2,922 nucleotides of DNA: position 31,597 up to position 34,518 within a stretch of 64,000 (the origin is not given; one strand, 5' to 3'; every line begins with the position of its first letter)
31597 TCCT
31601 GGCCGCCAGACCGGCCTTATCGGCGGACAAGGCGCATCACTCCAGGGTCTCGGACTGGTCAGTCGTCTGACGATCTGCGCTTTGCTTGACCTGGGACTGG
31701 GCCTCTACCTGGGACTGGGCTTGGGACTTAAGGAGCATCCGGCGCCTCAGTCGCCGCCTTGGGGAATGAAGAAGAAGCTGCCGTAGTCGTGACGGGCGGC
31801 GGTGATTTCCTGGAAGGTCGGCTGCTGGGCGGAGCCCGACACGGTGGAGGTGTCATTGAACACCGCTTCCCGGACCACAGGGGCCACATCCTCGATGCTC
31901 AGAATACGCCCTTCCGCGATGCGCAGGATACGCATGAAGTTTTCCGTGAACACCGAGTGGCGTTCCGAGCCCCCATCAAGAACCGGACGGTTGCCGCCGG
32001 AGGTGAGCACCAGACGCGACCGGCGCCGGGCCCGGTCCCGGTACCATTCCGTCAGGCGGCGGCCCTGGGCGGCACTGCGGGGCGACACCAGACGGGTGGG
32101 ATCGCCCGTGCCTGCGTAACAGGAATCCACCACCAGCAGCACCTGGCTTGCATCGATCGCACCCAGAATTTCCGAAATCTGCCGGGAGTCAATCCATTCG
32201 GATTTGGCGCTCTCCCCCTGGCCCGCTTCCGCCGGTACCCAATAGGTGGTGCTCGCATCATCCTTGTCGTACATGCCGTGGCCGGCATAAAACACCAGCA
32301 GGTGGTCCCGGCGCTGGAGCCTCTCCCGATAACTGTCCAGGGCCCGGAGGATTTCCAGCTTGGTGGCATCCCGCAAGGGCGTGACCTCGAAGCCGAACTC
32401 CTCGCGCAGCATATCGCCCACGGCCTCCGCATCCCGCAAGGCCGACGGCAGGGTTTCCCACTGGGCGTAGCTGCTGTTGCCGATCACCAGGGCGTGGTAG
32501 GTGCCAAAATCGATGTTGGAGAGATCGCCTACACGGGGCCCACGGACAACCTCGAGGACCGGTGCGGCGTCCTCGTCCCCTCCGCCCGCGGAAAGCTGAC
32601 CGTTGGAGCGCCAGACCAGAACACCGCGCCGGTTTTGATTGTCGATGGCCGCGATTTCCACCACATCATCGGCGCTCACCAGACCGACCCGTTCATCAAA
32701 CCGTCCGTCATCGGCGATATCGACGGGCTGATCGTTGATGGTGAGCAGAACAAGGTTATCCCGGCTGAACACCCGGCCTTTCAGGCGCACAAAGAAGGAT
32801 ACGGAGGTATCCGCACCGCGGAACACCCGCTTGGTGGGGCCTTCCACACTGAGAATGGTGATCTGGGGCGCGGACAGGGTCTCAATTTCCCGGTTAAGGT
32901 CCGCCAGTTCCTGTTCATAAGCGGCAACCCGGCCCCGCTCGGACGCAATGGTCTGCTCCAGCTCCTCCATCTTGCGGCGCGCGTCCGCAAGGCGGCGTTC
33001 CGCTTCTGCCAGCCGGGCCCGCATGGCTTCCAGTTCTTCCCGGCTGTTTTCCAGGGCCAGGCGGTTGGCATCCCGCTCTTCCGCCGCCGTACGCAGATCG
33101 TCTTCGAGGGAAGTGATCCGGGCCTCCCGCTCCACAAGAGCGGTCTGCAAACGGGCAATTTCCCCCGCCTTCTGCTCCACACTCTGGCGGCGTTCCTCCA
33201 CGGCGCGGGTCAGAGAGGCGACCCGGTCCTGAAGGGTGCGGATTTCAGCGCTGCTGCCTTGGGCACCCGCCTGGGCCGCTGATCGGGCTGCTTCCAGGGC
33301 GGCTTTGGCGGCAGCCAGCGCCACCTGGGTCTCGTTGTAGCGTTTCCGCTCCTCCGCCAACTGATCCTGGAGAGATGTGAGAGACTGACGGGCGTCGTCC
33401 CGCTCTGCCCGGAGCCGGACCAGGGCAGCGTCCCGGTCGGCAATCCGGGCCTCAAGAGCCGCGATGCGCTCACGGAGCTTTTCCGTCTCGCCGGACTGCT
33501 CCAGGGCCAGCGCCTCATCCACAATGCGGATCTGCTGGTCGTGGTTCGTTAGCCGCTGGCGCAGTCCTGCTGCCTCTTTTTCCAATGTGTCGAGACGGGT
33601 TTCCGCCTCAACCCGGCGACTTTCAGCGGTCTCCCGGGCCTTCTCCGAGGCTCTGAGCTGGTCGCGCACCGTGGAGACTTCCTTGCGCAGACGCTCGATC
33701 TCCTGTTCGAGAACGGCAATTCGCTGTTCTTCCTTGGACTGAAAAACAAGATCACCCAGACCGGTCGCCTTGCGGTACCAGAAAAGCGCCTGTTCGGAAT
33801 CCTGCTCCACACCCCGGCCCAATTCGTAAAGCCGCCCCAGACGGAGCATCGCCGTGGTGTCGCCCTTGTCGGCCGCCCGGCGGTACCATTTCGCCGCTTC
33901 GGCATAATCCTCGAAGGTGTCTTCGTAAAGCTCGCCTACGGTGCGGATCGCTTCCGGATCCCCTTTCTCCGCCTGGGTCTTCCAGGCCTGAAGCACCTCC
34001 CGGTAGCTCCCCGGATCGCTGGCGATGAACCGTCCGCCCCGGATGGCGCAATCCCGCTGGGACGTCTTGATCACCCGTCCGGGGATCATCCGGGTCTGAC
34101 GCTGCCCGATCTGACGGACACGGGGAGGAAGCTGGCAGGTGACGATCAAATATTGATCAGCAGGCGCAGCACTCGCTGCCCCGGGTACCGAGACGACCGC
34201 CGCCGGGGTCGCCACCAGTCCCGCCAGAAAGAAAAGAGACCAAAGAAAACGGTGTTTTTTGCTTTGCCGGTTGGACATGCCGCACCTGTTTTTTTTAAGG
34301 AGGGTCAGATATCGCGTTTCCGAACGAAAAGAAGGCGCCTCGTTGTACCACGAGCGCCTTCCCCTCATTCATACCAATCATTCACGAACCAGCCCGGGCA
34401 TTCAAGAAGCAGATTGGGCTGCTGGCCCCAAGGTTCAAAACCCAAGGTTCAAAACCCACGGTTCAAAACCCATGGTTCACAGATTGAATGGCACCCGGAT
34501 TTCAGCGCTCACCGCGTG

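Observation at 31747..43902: Cluster of four paralogous secreted caspase-like (peptidase C14) proteins with different fusion partners, flanked by envelope proteins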

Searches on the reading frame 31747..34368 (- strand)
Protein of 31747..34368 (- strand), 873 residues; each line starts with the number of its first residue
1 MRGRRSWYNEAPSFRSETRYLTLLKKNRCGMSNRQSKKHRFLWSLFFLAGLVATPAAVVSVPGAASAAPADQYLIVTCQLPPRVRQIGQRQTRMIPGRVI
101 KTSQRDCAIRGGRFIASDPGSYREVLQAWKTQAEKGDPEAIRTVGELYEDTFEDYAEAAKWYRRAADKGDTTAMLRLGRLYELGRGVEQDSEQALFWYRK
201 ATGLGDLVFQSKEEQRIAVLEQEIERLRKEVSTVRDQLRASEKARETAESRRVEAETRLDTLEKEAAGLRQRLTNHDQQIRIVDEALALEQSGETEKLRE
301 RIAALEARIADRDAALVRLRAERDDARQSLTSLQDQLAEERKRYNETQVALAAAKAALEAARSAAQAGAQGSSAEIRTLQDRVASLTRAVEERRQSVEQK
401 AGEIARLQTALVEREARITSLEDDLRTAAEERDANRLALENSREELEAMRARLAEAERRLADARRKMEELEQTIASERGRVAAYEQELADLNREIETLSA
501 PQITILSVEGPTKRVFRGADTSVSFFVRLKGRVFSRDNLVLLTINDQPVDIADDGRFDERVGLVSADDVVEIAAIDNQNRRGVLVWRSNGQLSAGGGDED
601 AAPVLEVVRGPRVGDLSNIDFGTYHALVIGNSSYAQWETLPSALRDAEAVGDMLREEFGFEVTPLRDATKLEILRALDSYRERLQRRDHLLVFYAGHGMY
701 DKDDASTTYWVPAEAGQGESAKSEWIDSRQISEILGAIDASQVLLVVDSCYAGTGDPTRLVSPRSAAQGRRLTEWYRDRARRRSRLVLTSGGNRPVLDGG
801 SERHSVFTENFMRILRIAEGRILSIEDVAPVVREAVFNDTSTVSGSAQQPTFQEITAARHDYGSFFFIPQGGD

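Call 4: search_protein_families(library=pfam, proteins=[window:31747-34368:-], max_evalue=0.01)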
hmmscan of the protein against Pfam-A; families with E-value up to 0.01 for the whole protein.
window:31747-34368:- (873 aa): 10 families
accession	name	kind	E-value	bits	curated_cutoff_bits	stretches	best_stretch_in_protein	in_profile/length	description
PF00656.27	Peptidase_C14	-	1.5e-20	74.3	21.4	1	625-854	3-225/233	Caspase domain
PF08238.18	Sel1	-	6.9e-14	52.2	30.7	1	173-206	3-36/36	Sel1 repeat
PF08614.16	ATG16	-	3.8e-06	27.7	33.7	1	325-431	78-180/200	Autophagy protein 16 (ATG16)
PF00261.25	Tropomyosin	-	0.00027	20.9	38.6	0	292-497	33-241/242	Tropomyosin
PF13166.12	AAA_13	-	0.00031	20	36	1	208-392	276-462/713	AAA domain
PF06818.20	Fez1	-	0.00084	20.3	34.4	0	291-488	8-180/199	Fez1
PF05377.16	FlaC_arch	-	0.0032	18.3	27.8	0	216-241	1-26/55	Flagella accessory protein C (FlaC)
PF12795.12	MscS_porin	-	0.0036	17.4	34.4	0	264-397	37-172/238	Mechanosensitive ion channel porin domain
PF19220.6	Rod_CreS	-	0.0087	15.6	100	0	291-415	39-159/359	Crescentin, rod domain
PF09136.16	Glucodextran_B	-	0.009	16.3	27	0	537-578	28-69/83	Glucodextranase, domain B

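Call 55: search_protein_families(library=padloc, proteins=[window:31747-34368:-], max_evalue=0.001)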
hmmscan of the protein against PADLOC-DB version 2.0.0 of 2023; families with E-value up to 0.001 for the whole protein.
window:31747-34368:- (873 aa): 7 families
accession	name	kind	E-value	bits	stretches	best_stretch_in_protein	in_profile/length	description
PDLC02987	caspase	-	2e-10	38.5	1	625-760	4-130/453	-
PDLC00581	JetC3|JetC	-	1.3e-09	34.5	1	206-491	776-1052/1473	DUF3584 domain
PDLC03865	LmuB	-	2.2e-07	27.5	1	216-498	552-839/1007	-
PDLC00580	JetC3|JetC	-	1.4e-05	21.6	1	217-502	177-460/1068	DUF3584 domain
PDLC00582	JetC3|JetC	-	3.2e-05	19.9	1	215-484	839-1104/1472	DUF3584 domain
PDLC00551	JetC2|JetC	-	4.6e-05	19.5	0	376-494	869-985/1365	DUF3584 domain; MukB-like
PDLC03868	LmuB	-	0.00018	17.9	0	192-362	572-735/1035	-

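Call 56: search_protein_families(library=ncbifam, proteins=[window:31747-34368:-], max_evalue=0.001)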
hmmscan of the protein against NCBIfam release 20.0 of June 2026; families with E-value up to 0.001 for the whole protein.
window:31747-34368:- (873 aa): 12 families
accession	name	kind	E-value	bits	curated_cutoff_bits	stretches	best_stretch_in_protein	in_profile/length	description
NF047832.1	caspase_w_EACC1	subfamily_domain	4.9e-21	75.2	140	1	625-834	2-206/211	caspase, EACC1-associated type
TIGR02168.1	SMC_prok_B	equivalog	2.6e-12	45.4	567.35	1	213-495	670-947/1181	chromosome segregation protein SMC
NF045487.1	ASRP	equivalog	6.6e-12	44.8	300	2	386-505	126-246/593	archaea-specific SMC-related protein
TIGR02169.1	SMC_prok_A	equivalog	1.5e-11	42.8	729.4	1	210-502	219-500/1165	chromosome segregation protein SMC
NF041035.1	Rad50_Halo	equivalog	4.3e-11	41.9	1000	1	216-500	308-593/883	DNA double-strand break repair ATPase Rad50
NF002572.0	PRK02224.1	equivalog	6.2e-10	38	1087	1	214-499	306-592/888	DNA double-strand break repair ATPase Rad50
TIGR04523.1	Mplasa_alph_rch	subfamily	1.6e-09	36.3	270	1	214-505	341-636/745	helix-rich protein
NF033930.1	pneumo_PspA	exception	5.2e-07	28.8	850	1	211-369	209-364/659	pneumococcal surface protein A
NF033786.1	phenyl_MerG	equivalog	3.8e-06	27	350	1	124-218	51-156/217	phenylmercury resistance protein MerG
NF047621.1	FlgprotMotXVib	equivalog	9.7e-05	21.9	330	1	162-207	99-144/211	flagellar protein MotX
TIGR04320.1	Surf_Exclu_PgrA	domain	0.00013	21.4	70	0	398-496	252-353/360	SEC10/PgrA surface exclusion domain-containing protein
NF052320.1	Cbp1_fam_LP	subfamily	0.00053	19.6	90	0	380-431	115-166/286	Cbp1 family collagen-binding glycoprotein adhesin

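Call 76: find_homologous_proteins(query=window:31747-34278:-, max_evalue=1e-10)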
Query window:31747-34278:- (843 aa): 45 proteins with E <= 1e-10 among 8000 candidates.
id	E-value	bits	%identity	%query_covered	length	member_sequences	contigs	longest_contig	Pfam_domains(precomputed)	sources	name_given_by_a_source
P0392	0.0e+0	1806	100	100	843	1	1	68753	PF08614.17,PF00656.28,PF23649.2,PF19220.7,PF08238.19,PF24161.2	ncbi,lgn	-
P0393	5.0e-95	337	38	39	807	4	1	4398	PF00656.28,PF08238.19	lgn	-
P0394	9.1e-94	333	34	96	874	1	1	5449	PF00656.28,PF08238.19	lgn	-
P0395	3.2e-91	325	33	97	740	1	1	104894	PF08614.17,PF00656.28,PF08238.19,PF28019.1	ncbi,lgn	-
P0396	7.1e-91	324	31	96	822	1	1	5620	PF00656.28,PF08238.19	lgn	-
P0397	3.1e-89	318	32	58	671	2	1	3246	PF00656.28,PF08238.19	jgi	jgi:hypothetical protein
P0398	7.0e-89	317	30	73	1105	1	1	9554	PF00656.28,PF08238.19,PF24161.2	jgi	-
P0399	1.3e-86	310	30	94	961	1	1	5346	PF00656.28,PF08238.19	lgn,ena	-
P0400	3.3e-83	298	32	98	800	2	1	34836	PF00656.28,PF08238.19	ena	-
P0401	1.7e-82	296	32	96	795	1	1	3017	PF00656.28,PF08238.19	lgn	-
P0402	3.6e-82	295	30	98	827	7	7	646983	PF00656.28,PF08238.19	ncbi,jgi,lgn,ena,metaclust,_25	metaclust:\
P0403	1.6e-81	293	32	51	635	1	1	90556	PF00656.28,PF08238.19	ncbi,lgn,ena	-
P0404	1.5e-77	280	29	77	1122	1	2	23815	PF00656.28,PF08238.19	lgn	-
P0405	3.6e-77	278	31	56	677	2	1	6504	PF00656.28,PF08238.19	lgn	-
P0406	2.7e-73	266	32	52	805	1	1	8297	PF00656.28,PF08238.19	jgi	jgi:hypothetical protein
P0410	1.7e-64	237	35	30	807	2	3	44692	PF00656.28,PF08238.19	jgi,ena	jgi:TPR repeat protein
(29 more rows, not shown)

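Call 77: find_encoding_contigs(protein=P0395, flank=6000, max_places=2)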
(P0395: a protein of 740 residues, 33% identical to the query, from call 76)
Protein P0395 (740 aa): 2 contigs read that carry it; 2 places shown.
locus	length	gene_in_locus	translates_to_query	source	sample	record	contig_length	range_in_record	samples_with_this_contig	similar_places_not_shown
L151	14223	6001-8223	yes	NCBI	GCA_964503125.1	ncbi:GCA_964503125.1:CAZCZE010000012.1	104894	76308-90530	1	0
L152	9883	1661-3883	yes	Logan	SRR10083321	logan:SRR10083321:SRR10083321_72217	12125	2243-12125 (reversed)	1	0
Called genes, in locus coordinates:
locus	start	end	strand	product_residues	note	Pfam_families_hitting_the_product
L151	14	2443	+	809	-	PF12704:MacB_PCD, PF02687:FtsX, PF12704:MacB_PCD, PF02687:FtsX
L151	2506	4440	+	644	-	PF01011:PQQ, PF13360:PQQ_2 (weak)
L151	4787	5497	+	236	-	-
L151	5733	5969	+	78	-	-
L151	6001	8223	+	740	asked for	PF08238:Sel1, PF28019:HmpF (weak), PF08614:ATG16 (weak), PF00656:Peptidase_C14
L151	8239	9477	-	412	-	PF03797:Autotransporter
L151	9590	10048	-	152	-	-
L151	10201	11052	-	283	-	PF00656:Peptidase_C14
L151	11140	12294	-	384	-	-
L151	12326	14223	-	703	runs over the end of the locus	PF00656:Peptidase_C14, PF14326:DUF4384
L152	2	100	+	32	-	?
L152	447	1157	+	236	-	-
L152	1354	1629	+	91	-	-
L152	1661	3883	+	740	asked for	PF08238:Sel1, PF28019:HmpF (weak), PF08614:ATG16 (weak), PF00656:Peptidase_C14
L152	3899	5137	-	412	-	PF03797:Autotransporter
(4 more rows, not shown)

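Call 78: find_encoding_contigs(protein=P0402, flank=6000, max_places=2)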
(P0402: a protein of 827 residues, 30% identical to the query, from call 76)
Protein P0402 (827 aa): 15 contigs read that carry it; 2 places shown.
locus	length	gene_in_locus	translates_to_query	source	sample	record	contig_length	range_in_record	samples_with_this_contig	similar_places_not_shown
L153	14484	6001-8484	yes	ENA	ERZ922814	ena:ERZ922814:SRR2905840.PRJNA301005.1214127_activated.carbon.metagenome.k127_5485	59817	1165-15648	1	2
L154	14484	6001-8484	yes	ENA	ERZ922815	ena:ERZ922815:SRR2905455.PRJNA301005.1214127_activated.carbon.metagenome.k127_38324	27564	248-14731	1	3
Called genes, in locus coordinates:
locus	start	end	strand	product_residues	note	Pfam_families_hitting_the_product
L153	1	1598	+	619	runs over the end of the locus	PF00271:Helicase_C (weak), PF08148:DSHCT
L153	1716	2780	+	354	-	PF00270:DEAD, PF04851:ResIII, PF22527:DEXQc_Suv3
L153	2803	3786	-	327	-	-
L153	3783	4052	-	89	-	-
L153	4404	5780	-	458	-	PF03797:Autotransporter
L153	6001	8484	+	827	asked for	PF08238:Sel1, PF00656:Peptidase_C14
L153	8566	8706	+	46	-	-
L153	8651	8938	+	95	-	-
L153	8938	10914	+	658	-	-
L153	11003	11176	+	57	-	-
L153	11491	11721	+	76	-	-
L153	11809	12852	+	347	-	PF06841:Phage_T4_gp19 (faint)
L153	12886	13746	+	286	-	PF18998:Flg_new_2 (weak), PF13665:Tox-PAAR-like (faint)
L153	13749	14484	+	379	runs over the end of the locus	-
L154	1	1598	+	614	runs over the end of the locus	?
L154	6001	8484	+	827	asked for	PF08238:Sel1, PF00656:Peptidase_C14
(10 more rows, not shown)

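Call 79: find_encoding_contigs(protein=P0400, flank=6000, max_places=2)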
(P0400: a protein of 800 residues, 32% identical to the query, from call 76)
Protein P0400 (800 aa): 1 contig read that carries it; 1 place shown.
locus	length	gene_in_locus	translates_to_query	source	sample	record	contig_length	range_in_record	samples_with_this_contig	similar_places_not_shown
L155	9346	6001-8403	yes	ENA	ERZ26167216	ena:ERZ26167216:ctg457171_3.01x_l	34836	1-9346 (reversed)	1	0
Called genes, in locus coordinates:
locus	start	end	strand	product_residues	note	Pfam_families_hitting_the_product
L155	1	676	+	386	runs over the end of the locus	PF00999:Na_H_Exchanger, PF00359:PTS_EIIA_2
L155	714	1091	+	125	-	PF00903:Glyoxalase, PF12681:Glyoxalase_2 (faint), PF13669:Glyoxalase_4 (faint), PF18029:Glyoxalase_6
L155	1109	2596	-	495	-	PF01565:FAD_binding_4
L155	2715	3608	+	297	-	PF04794:YdjC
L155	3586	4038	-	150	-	PF04075:F420H2_quin_red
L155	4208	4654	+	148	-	-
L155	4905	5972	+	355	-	PF13505:OMP_b-brl (weak), PF03797:Autotransporter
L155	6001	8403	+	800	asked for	PF08238:Sel1, PF00656:Peptidase_C14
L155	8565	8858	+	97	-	PF25213:HVO_A0261_N (weak), PF01022:HTH_5, PF12802:MarR_2, PF12840:HTH_20, PF13412:HTH_24 (weak)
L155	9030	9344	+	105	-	?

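Call 80: find_encoding_contigs(protein=P0403, flank=6000, max_places=2)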
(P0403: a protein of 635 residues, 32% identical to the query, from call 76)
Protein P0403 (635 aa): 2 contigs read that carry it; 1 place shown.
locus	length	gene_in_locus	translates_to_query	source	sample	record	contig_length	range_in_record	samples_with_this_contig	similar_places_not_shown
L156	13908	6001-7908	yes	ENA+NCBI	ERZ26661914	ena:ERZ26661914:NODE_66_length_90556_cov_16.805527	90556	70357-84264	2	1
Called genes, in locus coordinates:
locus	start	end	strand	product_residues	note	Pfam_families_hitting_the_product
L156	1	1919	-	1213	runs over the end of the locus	PF12770:CHAT, PF13191:AAA_16, PF14938:SNAP (faint), PF17874:TPR_MalT (faint), PF00515:TPR_1 (faint), PF13424:TPR_12 (weak)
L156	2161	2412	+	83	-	PF03683:UPF0175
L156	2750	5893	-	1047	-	PF03160:Calx-beta, PF02369:Big_1, PF03797:Autotransporter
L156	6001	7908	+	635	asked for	PF08238:Sel1, PF00656:Peptidase_C14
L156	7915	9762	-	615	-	PF00069:Pkinase, PF07714:PK_Tyr_Ser-Thr, PF17667:Pkinase_fungal (weak)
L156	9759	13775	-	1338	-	-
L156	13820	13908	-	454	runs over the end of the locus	-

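Call 81: find_encoding_contigs(protein=P0410, flank=6000, max_places=2)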
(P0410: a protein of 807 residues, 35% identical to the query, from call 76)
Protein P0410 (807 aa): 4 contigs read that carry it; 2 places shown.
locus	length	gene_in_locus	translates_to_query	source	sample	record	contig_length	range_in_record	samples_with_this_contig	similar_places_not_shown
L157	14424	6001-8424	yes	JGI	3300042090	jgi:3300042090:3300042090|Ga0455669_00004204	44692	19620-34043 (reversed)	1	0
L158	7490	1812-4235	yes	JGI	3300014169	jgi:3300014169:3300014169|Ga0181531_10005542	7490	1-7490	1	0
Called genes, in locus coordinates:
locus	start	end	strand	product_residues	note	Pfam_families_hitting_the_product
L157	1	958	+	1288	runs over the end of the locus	PF13435:Cytochrome_C554 (faint), PF14522:Cytochrome_C7 (faint), PF14537:Cytochrom_c3_2 (faint), PF08309:LVIVD (faint)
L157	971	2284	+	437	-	PF14522:Cytochrome_C7 (faint), PF13435:Cytochrome_C554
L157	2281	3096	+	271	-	PF00481:PP2C (faint), PF13672:PP2C_2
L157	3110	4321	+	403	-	-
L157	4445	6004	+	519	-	PF00069:Pkinase, PF07714:PK_Tyr_Ser-Thr, PF03109:ABC1 (weak)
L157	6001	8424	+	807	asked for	PF08238:Sel1, PF00656:Peptidase_C14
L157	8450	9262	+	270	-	-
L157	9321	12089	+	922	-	PF24681:Kelch_KLHDC2_KLHL20_DRC7, PF01344:Kelch_1 (faint), PF13415:Beta-prop_FBX42 (faint), PF24681:Kelch_KLHDC2_KLHL20_DRC7, PF24981:Beta-prop_ATRN-LZTR1 (faint), PF24681:Kelch_KLHDC2_KLHL20_DRC7 (weak)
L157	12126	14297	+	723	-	PF25564:DUF7933, PF03793:PASTA, PF03797:Autotransporter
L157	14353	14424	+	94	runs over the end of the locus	-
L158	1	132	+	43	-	?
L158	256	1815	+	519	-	PF00069:Pkinase, PF07714:PK_Tyr_Ser-Thr, PF03109:ABC1 (weak)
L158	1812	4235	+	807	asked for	PF08238:Sel1, PF00656:Peptidase_C14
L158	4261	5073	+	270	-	-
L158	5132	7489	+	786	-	?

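Call 82: find_encoding_contigs(protein=P0404, flank=6000, max_places=2)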
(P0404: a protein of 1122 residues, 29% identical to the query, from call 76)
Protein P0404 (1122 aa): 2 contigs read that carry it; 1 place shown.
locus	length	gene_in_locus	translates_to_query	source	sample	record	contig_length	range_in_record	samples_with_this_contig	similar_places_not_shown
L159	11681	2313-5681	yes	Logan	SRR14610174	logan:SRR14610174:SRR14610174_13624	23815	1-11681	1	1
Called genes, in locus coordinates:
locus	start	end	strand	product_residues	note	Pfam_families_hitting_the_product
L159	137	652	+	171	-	-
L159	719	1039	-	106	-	-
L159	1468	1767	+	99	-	-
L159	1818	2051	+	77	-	-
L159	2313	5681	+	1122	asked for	PF08238:Sel1 (weak), PF00656:Peptidase_C14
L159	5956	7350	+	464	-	PF00069:Pkinase, PF07714:PK_Tyr_Ser-Thr, PF03109:ABC1 (weak)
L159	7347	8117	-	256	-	PF00481:PP2C, PF13672:PP2C_2, PF07228:SpoIIE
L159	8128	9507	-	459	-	PF03797:Autotransporter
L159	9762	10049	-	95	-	-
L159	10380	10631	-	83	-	PF03776:MinE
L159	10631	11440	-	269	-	PF00142:Fer4_NifH (faint), PF01656:CbiA, PF02374:ArsA_ATPase, PF06564:CBP_BcsQ, PF09140:MipZ, PF10609:ParA, PF13614:AAA_31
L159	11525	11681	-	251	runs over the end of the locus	PF05209:MinC_N, PF03775:MinC_C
